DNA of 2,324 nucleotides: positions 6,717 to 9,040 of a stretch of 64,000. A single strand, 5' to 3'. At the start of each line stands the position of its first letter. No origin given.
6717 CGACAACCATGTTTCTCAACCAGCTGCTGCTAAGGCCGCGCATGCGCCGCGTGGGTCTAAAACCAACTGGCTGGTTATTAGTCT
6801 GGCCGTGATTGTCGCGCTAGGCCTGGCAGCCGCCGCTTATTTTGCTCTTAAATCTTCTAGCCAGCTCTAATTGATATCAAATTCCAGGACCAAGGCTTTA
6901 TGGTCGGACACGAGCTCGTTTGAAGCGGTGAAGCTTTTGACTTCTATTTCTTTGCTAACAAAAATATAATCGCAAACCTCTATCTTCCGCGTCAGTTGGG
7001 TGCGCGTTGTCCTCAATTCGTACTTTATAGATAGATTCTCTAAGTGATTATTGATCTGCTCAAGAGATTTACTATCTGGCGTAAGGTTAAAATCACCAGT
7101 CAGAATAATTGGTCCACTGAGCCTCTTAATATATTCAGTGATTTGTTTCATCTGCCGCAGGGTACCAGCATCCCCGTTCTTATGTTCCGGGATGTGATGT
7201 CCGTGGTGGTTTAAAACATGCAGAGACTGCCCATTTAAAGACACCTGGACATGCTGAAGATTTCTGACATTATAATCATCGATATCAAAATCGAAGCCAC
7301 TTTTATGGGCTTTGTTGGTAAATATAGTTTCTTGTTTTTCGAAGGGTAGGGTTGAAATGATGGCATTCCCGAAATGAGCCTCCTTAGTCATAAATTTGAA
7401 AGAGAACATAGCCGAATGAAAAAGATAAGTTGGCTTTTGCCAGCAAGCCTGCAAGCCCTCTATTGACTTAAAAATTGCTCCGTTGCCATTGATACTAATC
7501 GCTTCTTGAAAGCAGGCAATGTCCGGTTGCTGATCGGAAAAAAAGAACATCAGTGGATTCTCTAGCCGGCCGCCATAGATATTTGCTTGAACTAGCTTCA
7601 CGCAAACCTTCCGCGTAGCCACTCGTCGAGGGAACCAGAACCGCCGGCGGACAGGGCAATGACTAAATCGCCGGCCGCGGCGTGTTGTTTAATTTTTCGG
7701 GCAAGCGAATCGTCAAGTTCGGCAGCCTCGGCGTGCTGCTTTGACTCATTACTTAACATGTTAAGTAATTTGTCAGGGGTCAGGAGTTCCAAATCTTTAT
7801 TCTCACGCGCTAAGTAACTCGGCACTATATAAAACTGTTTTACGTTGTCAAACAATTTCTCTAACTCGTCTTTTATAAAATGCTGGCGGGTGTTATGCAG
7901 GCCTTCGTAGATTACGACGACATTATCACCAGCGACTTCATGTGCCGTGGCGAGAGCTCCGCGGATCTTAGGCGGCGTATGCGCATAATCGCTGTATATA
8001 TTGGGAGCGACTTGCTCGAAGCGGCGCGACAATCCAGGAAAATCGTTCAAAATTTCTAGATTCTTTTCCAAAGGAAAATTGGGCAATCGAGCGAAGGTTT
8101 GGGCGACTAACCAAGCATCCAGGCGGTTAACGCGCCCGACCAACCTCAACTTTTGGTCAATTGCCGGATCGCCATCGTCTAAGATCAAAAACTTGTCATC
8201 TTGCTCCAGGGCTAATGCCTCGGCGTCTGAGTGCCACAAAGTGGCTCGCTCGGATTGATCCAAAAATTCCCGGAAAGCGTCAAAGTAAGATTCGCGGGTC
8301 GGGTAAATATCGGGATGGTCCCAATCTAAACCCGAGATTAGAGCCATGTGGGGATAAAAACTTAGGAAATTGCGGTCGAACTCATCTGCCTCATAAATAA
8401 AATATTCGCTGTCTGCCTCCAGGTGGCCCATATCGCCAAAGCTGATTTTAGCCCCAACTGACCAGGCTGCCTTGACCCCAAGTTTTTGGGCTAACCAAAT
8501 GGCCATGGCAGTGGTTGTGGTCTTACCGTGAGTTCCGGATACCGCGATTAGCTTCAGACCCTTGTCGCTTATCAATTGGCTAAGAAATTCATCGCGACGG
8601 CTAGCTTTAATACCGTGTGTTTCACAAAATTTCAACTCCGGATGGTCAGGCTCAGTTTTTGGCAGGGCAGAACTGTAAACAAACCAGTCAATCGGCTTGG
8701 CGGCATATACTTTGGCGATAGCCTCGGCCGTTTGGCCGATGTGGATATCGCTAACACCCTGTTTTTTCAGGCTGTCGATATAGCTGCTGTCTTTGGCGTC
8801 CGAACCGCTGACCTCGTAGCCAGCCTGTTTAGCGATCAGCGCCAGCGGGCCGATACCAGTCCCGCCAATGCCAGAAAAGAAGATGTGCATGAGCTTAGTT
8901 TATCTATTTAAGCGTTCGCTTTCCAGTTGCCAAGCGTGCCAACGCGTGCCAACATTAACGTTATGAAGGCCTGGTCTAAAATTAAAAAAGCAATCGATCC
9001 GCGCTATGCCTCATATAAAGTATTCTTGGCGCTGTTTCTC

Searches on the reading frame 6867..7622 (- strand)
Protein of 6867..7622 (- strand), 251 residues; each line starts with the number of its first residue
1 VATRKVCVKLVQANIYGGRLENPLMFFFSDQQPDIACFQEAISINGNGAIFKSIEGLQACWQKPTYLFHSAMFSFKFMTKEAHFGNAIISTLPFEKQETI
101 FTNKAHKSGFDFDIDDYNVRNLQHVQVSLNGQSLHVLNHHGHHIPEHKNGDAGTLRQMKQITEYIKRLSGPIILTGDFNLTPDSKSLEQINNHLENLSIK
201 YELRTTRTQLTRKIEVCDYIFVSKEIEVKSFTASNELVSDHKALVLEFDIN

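Call 8: search_protein_families(library=pfam, proteins=[window:6867-7622:-], max_evalue=0.01)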
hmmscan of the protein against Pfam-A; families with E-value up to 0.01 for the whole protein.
window:6867-7622:- (251 aa): 2 families
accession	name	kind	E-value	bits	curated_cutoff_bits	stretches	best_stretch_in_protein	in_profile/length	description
PF03372.29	Exo_endo_phos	-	9.7e-14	52.1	24.5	1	27-241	25-225/225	Endonuclease/Exonuclease/phosphatase family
PF14529.12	Exo_endo_phos_2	-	8e-05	22.9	27.4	1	159-243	19-115/117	Endonuclease-reverse transcriptase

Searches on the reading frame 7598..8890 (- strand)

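Call 8: search_protein_families(library=pfam, proteins=[window:7598-8890:-], max_evalue=0.01)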
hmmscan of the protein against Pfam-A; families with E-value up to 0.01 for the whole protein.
window:7598-8890:- (430 aa): 3 families
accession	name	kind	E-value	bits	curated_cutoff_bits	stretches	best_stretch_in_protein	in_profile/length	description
PF01225.30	Mur_ligase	-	2.8e-16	60.1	21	1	2-109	1-93/95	Mur ligase family, catalytic domain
PF08245.18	Mur_ligase_M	-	1.2e-09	38.9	24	1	117-223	1-126/200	Mur ligase middle domain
PF02875.26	Mur_ligase_C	-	1.2e-08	36.3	28.4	1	289-416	1-127/127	Mur ligase, glutamate ligase domain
